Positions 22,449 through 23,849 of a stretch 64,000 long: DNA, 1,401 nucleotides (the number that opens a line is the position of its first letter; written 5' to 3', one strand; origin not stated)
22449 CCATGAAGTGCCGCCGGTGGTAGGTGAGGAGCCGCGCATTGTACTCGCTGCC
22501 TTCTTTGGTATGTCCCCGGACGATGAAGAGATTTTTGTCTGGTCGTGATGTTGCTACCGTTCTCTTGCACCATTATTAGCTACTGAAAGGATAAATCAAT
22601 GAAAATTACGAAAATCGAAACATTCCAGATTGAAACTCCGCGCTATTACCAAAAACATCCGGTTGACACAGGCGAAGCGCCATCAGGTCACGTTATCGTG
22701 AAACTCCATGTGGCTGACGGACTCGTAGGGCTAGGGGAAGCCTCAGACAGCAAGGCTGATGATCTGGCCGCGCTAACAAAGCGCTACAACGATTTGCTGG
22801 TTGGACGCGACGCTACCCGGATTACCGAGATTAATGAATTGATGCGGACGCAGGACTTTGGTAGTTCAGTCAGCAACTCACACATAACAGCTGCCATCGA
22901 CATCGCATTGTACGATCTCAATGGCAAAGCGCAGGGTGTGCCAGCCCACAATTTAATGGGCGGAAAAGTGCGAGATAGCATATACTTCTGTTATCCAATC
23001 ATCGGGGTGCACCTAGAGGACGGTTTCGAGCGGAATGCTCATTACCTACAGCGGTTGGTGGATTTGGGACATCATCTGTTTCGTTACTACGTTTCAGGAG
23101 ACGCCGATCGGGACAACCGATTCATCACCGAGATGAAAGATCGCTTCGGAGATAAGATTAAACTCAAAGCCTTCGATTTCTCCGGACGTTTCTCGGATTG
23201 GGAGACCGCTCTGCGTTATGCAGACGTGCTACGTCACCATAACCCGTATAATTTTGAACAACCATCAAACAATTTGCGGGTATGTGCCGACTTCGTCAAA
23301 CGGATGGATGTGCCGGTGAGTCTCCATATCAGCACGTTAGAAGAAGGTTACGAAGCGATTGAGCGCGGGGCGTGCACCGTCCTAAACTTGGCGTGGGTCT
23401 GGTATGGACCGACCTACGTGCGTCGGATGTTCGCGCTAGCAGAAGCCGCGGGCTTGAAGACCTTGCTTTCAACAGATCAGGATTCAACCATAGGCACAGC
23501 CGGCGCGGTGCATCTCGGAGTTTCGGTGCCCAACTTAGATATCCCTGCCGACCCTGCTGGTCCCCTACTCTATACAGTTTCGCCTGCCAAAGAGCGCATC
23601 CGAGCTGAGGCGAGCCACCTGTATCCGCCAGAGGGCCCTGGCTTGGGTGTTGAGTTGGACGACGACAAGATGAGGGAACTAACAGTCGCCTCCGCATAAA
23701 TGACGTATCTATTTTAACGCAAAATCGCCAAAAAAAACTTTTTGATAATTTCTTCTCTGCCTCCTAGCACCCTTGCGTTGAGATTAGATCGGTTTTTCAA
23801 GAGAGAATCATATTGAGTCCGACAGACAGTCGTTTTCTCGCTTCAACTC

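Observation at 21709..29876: Oxygenase, enolase-superfamily enzyme and three tandem membrane paralogues form a third, larger version of the module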

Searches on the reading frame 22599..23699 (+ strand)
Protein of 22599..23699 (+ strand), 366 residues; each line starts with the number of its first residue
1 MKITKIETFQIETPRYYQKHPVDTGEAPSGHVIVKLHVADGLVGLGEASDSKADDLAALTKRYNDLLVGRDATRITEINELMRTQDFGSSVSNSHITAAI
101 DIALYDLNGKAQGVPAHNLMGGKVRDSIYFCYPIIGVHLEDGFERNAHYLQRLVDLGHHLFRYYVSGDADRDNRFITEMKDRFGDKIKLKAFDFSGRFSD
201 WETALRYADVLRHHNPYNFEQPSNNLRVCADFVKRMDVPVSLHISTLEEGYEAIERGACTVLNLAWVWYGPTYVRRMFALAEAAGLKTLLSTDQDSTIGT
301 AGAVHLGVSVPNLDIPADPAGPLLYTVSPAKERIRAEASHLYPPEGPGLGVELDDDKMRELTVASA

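Call 4: search_protein_families(library=pfam, proteins=[window:22599-23699:+], max_evalue=0.01)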
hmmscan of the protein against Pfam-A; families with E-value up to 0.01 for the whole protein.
window:22599-23699:+ (366 aa): 2 families
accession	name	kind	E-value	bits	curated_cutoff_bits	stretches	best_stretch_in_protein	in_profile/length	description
PF13378.12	MR_MLE_C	-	3.2e-25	89.6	29.4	1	150-356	6-218/219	Enolase C-terminal domain-like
PF02746.21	MR_MLE_N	-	1.7e-14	54.4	22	1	31-121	28-117/117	Mandelate racemase / muconate lactonizing enzyme, N-terminal domain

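Call 9: search_solved_structures(query=window:22599-23699:+, max_evalue=0.001, show_alignments=2)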
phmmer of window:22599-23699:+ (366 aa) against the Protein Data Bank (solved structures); distinct sequences matched with E-value up to 0.001: 128 (the best 60 are shown).
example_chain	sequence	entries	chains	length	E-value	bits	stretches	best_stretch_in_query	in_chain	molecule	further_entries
3hpf_A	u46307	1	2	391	6.6e-46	160.2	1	24-359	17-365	Muconate cycloisomerase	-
2oqy_A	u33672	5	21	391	6.6e-46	160.2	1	24-359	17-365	Muconate cycloisomerase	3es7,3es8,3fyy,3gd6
3i4k_A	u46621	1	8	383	6.9e-26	94.4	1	3-359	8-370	Muconate lactonizing enzyme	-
3ct2_A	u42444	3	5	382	8.6e-25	90.8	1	5-358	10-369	Muconate cycloisomerase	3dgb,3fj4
3my9_A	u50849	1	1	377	5.7e-24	88.1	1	5-359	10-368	Muconate cycloisomerase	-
2qde_A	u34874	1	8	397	4.6e-21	78.5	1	1-362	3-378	Mandelate racemase/muconate lactonizing enzyme family protein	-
1nu5_A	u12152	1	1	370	8.8e-21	77.6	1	1-364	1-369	Chloromuconate cycloisomerase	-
2muc_A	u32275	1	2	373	1.3e-19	73.8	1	32-359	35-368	PROTEIN (MUCONATE CYCLOISOMERASE)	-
3muc_A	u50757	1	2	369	1.7e-19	73.3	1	32-359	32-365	PROTEIN (MUCONATE CYCLOISOMERASE)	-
1muc_A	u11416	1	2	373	1.7e-19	73.3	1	32-359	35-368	MUCONATE LACTONIZING ENZYME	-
1bkh_A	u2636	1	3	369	1.7e-19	73.3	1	32-359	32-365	MUCONATE LACTONIZING ENZYME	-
4m0x_A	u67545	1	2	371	4.1e-19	72.1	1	32-360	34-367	Chloromuconate cycloisomerase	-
1f9c_A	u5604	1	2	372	7.7e-19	71.2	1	32-358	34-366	PROTEIN (MUCONATE CYCLOISOMERASE I)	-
2p88_A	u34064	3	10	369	1.4e-18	70.3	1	1-363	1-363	Mandelate racemase/muconate lactonizing enzyme family protein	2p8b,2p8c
2chr_A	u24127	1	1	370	1.8e-18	70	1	1-361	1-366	CHLOROMUCONATE CYCLOISOMERASE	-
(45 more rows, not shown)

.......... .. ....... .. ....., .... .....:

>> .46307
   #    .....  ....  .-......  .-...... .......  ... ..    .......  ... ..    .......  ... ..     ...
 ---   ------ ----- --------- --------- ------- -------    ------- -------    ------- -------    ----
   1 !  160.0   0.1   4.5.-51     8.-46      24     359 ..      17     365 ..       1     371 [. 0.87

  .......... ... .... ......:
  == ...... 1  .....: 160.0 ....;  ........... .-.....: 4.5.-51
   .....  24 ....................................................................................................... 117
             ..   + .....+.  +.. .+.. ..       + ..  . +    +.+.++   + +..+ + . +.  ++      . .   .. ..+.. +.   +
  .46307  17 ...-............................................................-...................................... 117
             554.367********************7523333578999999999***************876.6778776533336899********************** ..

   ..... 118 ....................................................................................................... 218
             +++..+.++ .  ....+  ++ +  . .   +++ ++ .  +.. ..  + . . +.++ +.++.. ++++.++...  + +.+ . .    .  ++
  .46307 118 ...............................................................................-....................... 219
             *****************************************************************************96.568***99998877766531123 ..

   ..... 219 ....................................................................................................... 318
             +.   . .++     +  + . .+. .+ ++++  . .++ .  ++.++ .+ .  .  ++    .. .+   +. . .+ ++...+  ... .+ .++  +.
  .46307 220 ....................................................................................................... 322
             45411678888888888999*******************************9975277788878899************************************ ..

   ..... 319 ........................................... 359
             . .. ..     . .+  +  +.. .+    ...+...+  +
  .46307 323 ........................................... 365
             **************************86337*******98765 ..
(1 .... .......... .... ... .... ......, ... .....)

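Call 38: search_protein_families(library=ncbifam, proteins=[window:22599-23699:+], max_evalue=0.001)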
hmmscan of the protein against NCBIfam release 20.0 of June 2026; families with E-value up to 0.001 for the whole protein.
window:22599-23699:+ (366 aa): 10 families
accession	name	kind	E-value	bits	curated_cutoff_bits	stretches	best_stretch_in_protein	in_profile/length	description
TIGR02534.1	mucon_cyclo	subfamily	4.1e-32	111.6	334.95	1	4-362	2-366/368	muconate/chloromuconate family cycloisomerase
NF010624.0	PRK14017.1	equivalog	5e-24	85.1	311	1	28-362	12-361/382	galactonate dehydratase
NF040790.2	glucon_galact_dh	equivalog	2e-23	82.9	750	2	23-129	17-126/390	bifunctional D-gluconate/D-galactonate dehydratase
NF043051.1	ManoateDhtManD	equivalog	3.5e-20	72.2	550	2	31-149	17-138/403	D-mannonate dehydratase ManD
NF011654.0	PRK15072.1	subfamily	3.4e-18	65.7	430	1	31-149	17-138/404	D-galactonate dehydratase family protein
NF040866.1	AraD_Arch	equivalog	1.1e-15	57.6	650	1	26-360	29-368/372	arabinonate dehydratase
NF043002.1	HProlDhtase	equivalog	2.5e-15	56.2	500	1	1-357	1-358/366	cis-3-hydroxy-L-proline dehydratase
NF047820.1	TalGalacDh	equivalog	9.6e-12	44.5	500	1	33-286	40-299/371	L-talarate/galactarate dehydratase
NF011968.0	PRK15440.1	equivalog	7.7e-10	38.2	393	1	28-130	56-159/395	L-rhamnonate dehydratase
NF041118.1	A_G_epim_Thtga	equivalog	9.3e-08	31.6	500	1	1-308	1-307/341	L-Ala-D/L-Glu epimerase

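Call 61: find_related_loci(query=window:22599-23699:+, collection=metagenome_contigs, flank=8000)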
Query window:22599-23699:+ (366 aa) in metagenome_contigs; peptide patterns used: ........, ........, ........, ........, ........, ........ (x = any residue, [..] = any of these).
74 stretches matched a pattern; 2 encode a relative of the query (tblastn E <= 1e-3); 2 distinct loci.
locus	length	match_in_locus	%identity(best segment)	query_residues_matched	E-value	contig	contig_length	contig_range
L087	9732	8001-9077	62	1-366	3e-154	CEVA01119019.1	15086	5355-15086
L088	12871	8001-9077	62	1-366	3e-154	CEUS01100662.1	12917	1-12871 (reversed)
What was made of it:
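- Tried and rejected: It found only two near-identical contigs (call 61).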

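Call 64: search_protein_families(library=pfam, proteins=[L088:1647-2603:+, L088:2600-4459:+, L088:4746-5375:-, L088:5960-6715:+, L088:6722-7933:+, L088:8001-9080:+, L088:9077-10063:+, L088:10129-10923:+, L088:10850-11710:+, L088:11790-12671:+], max_evalue=0.0001)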
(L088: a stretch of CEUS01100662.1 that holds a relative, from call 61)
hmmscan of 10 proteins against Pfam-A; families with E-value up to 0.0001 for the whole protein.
L088:1647-2603:+ (318 aa): 3 families
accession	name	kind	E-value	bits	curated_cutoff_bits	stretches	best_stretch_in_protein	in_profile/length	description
PF07728.20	AAA_5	-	3.6e-20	72.8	22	1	59-188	4-138/139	AAA domain (dynein-related subfamily)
PF07726.17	AAA_3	-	3e-06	27.6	27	1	60-188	5-128/131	ATPase family associated with various cellular activities (AAA)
PF05496.18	RuvB_N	-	2.3e-05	24.6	27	1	27-96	5-75/159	Holliday junction DNA helicase RuvB P-loop domain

L088:2600-4459:+ (619 aa): 0 families

L088:4746-5375:- (209 aa): 0 families

L088:5960-6715:+ (251 aa): 1 family
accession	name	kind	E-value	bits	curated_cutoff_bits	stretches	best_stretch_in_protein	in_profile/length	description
PF01041.23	DegT_DnrJ_EryC1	-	3.5e-37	128.9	19.8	1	1-243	128-359/360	DegT/DnrJ/EryC1/StrS aminotransferase family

L088:6722-7933:+ (403 aa): 2 families
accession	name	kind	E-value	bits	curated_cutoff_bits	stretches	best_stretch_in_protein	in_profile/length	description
PF18164.7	GNAT_C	-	1.4e-29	103.3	22.8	1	257-390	16-138/142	GNAT-like C-terminal domain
PF18082.7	NAT_N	-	1.5e-07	32.8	27.8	1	36-144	5-110/129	N-acyltransferase N-terminal domain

L088:8001-9080:+ (359 aa): 2 families
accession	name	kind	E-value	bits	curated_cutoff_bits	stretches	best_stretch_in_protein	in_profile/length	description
PF13378.12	MR_MLE_C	-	1.3e-26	94.1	29.4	1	142-349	6-218/219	Enolase C-terminal domain-like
PF02746.21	MR_MLE_N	-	7.5e-10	39.5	22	1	22-113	27-117/117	Mandelate racemase / muconate lactonizing enzyme, N-terminal domain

L088:9077-10063:+ (328 aa): 2 families
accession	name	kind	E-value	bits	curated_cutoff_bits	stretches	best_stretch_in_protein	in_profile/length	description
PF00005.33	ABC_tran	-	5.1e-27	95.6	25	1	43-186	2-136/137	ABC transporter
PF13304.12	AAA_21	-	3.5e-13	50.7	27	1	155-217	234-298/304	AAA domain, putative AbiEii toxin, Type IV TA system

L088:10129-10923:+ (264 aa): 1 family
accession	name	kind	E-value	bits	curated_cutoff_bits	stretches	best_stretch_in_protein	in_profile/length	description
PF06182.17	ABC2_membrane_6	-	3e-20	73.4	22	1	33-263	3-229/229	ABC-2 family transporter protein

L088:10850-11710:+ (286 aa): 1 family
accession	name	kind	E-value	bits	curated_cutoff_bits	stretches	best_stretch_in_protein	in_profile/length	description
PF06182.17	ABC2_membrane_6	-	1.4e-53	182.5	22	1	61-285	4-229/229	ABC-2 family transporter protein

L088:11790-12671:+ (293 aa): 1 family
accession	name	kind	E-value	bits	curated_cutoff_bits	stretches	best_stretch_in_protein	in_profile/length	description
PF05721.19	PhyH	-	4.1e-18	66.9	22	1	11-226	1-212/213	Phytanoyl-CoA dioxygenase (PhyH)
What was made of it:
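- The 62%-identical homologue of the enolase-superfamily enzyme in L088 sits with a DegT aminotransferase, an N-acyltransferase, an ABC-2 transporter and a PhyH gene, which looks like a tailoring and export set (call 64).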
